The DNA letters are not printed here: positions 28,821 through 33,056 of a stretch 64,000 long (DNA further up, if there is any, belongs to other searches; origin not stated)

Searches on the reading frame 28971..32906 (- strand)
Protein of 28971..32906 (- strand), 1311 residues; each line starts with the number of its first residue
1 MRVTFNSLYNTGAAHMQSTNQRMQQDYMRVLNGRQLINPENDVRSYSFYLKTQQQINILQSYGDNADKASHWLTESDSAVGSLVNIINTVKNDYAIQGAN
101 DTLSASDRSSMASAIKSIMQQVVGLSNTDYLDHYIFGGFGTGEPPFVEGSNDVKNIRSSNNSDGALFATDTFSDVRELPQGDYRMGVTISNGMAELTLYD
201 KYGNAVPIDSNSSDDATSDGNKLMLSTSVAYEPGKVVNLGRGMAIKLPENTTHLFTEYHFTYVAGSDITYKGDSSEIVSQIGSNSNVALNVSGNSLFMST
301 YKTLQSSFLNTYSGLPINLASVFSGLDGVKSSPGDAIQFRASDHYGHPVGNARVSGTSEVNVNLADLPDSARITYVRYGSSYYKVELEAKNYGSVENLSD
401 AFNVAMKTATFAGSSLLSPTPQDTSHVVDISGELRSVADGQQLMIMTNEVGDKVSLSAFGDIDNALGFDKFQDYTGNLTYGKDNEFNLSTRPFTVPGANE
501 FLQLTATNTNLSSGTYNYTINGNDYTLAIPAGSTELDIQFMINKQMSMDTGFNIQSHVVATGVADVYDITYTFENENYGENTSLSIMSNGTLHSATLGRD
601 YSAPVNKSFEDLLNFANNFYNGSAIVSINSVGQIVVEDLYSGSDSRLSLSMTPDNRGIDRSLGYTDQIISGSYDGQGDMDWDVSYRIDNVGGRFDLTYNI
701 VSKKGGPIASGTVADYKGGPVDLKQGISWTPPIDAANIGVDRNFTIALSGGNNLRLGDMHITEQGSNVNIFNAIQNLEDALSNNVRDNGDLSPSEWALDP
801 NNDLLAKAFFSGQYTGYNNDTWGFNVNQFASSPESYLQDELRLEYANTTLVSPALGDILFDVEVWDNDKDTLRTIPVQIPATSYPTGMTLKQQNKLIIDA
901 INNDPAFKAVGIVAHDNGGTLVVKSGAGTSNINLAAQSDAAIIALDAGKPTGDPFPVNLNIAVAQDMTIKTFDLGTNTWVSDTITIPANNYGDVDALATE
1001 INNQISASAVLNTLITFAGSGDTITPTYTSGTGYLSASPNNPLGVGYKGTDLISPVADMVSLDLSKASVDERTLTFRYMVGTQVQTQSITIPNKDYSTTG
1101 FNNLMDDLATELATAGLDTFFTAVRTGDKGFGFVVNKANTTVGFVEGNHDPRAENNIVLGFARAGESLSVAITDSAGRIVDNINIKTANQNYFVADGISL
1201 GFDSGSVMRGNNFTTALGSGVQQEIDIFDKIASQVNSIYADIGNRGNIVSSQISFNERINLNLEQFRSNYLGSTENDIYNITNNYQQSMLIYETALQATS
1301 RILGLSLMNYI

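Call 31: search_protein_families(library=pfam, proteins=[window:28971-32906:-], max_evalue=0.001)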
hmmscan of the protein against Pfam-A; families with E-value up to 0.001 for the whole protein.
window:28971-32906:- (1311 aa): 1 family
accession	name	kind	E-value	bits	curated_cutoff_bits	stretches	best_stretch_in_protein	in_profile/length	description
PF00669.25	Flagellin_N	-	8.9e-09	36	26.6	1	6-136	4-134/139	Bacterial flagellin N-terminal helical region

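Call 64: search_protein_families(library=ncbifam, proteins=[window:28971-32906:-], max_evalue=0.001)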
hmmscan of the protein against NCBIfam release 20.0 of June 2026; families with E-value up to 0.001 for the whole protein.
window:28971-32906:- (1311 aa): 8 families
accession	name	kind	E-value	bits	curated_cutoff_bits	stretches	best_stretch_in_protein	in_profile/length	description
TIGR02550.1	flagell_flgL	equivalog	2.8e-31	109.3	127.2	2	2-153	1-152/387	flagellar hook-associated protein FlgL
NF006265.0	PRK08412.1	equivalog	1.1e-22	80.1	749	2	1-147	1-146/827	flagellar hook-associated protein FlgL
NF009361.0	PRK12717.1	equivalog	3.8e-20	71.9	407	1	1-149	1-149/524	flagellar hook-associated protein 3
NF005187.0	PRK06663.1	equivalog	5.6e-19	68.2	337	1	1-161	2-162/419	flagellar hook-associated protein 3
NF006489.0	PRK08913.1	equivalog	6.1e-10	39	217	1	50-159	52-159/303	flagellin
NF005980.0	PRK08073.1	equivalog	2.3e-07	30.4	291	1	1-150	1-149/287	flagellar hook-associated protein 3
NF004669.0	PRK06008.1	equivalog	1.2e-05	24.9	230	1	50-149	53-148/348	flagellar hook-associated family protein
NF038071.1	lat_flg_LafA_2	exception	0.00041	19.8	365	0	13-128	15-130/284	lateral flagellin LafA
